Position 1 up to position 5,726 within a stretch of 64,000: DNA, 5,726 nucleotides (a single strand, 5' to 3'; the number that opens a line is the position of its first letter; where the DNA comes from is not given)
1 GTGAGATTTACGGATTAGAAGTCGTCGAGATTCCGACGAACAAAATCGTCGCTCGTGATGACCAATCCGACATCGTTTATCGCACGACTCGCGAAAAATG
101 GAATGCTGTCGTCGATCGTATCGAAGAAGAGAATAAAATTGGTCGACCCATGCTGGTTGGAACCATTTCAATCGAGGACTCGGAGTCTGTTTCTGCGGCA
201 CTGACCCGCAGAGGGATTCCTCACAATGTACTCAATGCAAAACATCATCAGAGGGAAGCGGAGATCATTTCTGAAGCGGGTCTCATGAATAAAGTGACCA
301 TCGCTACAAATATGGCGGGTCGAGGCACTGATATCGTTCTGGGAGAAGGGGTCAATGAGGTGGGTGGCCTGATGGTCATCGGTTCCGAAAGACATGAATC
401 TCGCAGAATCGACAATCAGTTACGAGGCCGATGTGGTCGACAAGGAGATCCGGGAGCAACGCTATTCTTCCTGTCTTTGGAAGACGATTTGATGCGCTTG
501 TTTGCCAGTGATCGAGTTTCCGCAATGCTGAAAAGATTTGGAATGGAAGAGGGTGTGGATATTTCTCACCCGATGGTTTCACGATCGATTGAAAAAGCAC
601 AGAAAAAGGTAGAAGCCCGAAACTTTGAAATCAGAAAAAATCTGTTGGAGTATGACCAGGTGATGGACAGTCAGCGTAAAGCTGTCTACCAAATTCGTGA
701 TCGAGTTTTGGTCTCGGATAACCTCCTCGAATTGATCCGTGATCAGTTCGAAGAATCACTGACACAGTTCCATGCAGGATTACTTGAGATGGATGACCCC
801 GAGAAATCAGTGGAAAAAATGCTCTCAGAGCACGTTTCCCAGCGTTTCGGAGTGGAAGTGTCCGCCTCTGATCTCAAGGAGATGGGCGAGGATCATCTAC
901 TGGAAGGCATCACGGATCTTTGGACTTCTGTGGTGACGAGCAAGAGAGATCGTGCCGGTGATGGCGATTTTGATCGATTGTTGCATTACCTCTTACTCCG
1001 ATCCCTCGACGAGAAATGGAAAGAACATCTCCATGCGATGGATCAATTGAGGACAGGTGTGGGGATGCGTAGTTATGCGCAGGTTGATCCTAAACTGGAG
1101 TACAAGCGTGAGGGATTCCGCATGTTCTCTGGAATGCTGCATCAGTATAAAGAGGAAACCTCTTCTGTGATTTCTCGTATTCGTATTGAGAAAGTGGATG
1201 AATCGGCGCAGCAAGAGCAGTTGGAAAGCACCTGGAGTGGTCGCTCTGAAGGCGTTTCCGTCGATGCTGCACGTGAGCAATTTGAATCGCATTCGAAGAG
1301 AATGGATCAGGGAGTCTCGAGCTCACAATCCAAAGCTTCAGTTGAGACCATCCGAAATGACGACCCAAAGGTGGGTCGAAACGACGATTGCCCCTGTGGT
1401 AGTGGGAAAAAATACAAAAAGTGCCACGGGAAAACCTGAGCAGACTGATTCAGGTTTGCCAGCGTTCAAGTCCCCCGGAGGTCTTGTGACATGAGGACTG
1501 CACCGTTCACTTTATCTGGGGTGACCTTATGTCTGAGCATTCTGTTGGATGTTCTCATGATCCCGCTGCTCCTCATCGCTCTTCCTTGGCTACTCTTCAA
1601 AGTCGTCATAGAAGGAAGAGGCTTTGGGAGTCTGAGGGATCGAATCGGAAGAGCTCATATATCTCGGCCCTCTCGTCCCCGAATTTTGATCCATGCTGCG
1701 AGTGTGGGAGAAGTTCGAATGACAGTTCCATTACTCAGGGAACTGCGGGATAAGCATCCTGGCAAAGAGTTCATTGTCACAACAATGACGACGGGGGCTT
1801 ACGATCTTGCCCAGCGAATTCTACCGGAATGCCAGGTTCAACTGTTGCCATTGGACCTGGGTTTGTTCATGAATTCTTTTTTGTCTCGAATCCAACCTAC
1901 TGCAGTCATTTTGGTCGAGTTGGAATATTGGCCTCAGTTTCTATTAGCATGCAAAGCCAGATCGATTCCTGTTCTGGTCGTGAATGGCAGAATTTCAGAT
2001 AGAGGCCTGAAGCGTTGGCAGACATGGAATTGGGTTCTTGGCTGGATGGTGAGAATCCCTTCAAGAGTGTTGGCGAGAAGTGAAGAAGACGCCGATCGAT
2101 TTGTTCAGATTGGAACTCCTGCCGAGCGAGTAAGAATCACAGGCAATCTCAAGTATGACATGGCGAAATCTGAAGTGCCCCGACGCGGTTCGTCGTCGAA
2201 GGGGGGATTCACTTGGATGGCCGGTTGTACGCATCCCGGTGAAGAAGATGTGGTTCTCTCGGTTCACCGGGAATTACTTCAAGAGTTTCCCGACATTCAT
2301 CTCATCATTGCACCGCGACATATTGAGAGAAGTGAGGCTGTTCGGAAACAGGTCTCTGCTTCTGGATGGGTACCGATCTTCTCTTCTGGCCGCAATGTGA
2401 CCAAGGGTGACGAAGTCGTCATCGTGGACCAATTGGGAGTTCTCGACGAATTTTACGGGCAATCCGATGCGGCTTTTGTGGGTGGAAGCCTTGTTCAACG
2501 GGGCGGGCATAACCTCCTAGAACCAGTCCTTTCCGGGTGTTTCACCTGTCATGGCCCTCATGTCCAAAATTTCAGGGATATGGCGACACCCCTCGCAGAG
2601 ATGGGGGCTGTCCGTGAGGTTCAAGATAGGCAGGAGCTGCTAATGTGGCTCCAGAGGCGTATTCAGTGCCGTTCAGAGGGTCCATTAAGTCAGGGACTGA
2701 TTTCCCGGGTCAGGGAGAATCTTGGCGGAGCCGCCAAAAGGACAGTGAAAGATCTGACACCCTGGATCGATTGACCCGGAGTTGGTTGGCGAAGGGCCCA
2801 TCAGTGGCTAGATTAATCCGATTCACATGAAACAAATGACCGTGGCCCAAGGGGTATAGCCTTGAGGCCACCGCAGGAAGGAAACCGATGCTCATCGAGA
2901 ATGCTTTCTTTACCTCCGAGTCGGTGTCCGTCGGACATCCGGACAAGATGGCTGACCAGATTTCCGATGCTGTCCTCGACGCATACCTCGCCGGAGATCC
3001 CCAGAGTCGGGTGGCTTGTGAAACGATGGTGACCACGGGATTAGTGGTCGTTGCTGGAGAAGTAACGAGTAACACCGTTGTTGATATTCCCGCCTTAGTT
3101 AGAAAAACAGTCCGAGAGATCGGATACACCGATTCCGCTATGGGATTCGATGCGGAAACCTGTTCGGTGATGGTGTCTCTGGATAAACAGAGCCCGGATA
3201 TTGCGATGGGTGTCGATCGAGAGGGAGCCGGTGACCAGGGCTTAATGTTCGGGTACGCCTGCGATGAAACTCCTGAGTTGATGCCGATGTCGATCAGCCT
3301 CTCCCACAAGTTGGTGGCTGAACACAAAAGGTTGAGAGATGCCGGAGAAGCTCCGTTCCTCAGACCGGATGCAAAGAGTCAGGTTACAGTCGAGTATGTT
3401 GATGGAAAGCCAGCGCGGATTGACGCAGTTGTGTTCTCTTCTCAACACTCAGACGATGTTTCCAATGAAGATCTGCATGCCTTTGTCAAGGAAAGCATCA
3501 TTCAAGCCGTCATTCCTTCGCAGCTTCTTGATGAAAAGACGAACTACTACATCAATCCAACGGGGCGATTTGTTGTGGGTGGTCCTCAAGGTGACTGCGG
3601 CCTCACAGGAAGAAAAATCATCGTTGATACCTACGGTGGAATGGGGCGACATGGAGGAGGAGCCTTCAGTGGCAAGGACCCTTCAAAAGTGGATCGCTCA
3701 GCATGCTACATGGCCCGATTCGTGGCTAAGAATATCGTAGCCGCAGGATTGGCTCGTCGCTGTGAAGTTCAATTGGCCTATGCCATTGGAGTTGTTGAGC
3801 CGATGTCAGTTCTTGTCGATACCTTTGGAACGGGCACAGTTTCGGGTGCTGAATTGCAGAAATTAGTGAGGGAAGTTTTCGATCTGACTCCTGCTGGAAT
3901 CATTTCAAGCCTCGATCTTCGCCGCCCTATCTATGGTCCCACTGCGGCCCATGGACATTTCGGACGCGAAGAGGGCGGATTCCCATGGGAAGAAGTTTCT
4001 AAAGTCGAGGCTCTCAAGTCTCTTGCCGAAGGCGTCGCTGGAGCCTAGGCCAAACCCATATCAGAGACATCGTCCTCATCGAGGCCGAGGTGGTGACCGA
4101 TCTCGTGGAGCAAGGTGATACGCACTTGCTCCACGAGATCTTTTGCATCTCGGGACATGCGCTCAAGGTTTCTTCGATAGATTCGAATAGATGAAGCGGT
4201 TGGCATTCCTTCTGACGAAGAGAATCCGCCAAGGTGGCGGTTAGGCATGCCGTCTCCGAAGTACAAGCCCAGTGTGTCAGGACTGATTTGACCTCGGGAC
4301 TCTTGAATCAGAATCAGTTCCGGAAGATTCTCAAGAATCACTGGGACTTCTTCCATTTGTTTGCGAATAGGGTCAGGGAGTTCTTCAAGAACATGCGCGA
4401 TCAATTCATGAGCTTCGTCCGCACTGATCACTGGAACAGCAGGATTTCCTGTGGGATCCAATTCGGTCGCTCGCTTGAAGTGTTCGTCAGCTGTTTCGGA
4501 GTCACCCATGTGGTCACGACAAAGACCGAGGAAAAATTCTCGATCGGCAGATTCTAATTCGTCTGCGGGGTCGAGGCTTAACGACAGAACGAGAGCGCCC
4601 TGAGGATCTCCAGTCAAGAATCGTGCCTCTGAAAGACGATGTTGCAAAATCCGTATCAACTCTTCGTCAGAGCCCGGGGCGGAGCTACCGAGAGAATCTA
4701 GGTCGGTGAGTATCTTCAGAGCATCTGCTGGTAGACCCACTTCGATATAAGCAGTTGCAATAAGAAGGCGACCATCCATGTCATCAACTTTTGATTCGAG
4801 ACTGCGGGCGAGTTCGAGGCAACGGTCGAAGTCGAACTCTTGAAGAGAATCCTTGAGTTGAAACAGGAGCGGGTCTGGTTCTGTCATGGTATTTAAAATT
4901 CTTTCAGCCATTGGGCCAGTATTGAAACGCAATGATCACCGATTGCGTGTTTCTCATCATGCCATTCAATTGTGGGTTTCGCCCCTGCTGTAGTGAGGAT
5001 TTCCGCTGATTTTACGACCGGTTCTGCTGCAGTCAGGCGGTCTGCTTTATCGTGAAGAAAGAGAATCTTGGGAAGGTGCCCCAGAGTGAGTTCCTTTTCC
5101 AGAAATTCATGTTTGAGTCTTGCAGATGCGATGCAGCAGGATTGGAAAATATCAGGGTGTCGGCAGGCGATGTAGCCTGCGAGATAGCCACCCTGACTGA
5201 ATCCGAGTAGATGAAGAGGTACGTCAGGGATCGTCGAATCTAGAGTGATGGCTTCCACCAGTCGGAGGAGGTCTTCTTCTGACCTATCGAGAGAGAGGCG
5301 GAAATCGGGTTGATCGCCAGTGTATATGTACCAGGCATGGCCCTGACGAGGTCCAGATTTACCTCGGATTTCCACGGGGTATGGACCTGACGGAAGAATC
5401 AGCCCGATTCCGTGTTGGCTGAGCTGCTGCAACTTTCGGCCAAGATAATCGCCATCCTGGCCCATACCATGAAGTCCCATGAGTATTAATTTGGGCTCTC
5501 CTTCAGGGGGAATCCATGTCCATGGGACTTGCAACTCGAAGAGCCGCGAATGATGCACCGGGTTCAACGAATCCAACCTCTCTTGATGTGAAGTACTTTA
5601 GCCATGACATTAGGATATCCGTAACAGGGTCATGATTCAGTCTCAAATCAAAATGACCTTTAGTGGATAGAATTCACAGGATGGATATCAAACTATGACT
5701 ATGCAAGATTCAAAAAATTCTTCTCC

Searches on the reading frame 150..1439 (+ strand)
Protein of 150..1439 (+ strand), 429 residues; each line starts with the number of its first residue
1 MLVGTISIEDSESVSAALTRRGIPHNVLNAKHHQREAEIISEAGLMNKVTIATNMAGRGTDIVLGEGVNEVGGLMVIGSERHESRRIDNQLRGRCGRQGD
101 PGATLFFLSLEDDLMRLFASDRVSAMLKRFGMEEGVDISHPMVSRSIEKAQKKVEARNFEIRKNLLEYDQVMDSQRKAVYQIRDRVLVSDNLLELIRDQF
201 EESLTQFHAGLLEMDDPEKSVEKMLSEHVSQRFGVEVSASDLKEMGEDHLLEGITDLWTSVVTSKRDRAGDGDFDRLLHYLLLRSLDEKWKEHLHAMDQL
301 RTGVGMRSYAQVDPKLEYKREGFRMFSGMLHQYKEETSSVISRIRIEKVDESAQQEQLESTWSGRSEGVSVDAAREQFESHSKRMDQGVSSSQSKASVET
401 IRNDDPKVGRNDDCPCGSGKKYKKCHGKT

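Call 63: search_protein_families(library=pfam, proteins=[window:150-1439:+], max_evalue=0.00001)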
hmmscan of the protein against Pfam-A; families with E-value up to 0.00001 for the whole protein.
window:150-1439:+ (429 aa): 3 families
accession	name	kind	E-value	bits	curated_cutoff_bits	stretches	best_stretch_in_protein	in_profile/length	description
PF21090.3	P-loop_SecA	-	6.5e-63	212.5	27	2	66-135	136-205/205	SecA P-loop domain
PF07516.18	SecA_SW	-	3.6e-55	187.6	26.7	1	138-344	2-199/200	SecA Wing and Scaffold domain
PF02810.21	SEC-C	-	3.5e-09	36.8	20.4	1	410-428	1-19/19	SEC-C motif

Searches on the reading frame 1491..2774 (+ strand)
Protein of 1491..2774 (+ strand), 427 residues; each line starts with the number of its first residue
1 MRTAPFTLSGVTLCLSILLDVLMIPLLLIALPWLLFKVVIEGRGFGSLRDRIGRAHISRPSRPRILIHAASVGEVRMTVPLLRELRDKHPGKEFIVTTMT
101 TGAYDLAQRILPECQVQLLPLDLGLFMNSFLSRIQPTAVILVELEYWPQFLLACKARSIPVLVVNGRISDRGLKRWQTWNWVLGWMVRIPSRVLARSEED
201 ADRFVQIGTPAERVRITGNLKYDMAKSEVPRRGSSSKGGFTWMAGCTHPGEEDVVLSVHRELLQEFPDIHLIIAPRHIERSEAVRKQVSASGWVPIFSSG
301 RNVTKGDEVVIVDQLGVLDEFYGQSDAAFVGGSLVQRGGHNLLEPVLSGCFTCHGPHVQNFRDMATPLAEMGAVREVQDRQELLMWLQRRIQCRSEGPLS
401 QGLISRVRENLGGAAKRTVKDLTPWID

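Call 63: search_protein_families(library=pfam, proteins=[window:1491-2774:+], max_evalue=0.00001)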
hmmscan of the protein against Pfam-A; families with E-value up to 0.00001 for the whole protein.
window:1491-2774:+ (427 aa): 1 family
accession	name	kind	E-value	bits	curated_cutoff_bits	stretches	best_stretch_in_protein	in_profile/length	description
PF04413.22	Glycos_transf_N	-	2.5e-53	180.7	23.9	1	48-224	3-179/179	3-Deoxy-D-manno-octulosonic-acid transferase (kdotransferase)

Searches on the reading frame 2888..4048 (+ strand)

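Call 63: search_protein_families(library=pfam, proteins=[window:2888-4048:+], max_evalue=0.00001)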
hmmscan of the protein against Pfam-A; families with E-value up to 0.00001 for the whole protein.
window:2888-4048:+ (386 aa): 3 families
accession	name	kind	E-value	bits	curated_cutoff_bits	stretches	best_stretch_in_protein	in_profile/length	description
PF02773.21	S-AdoMet_synt_C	-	1.3e-67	226.4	25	1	230-368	1-137/138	S-adenosylmethionine synthetase, C-terminal domain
PF02772.21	S-AdoMet_synt_M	-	9.3e-47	158.5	29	1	112-228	2-120/120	S-adenosylmethionine synthetase, central domain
PF00438.25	S-AdoMet_synt_N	-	3.3e-44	149.9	33.1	1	6-103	2-99/99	S-adenosylmethionine synthetase, N-terminal domain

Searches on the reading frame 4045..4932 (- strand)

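Call 63: search_protein_families(library=pfam, proteins=[window:4045-4932:-], max_evalue=0.00001)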
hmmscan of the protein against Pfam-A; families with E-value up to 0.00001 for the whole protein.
window:4045-4932:- (295 aa): 1 family
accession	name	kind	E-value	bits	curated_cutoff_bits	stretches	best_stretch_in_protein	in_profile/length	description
PF06262.17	Zincin_1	-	5.2e-20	71.6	22.4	1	193-293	1-96/97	Zincin-like metallopeptidase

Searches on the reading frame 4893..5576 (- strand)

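Call 63: search_protein_families(library=pfam, proteins=[window:4893-5576:-], max_evalue=0.00001)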
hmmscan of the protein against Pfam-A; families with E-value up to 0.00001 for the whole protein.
window:4893-5576:- (227 aa): 1 family
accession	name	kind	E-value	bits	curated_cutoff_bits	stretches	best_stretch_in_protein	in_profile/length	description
PF02230.22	Abhydrolase_2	-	1.5e-07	31.9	23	1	27-224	12-213/217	Phospholipase/Carboxylesterase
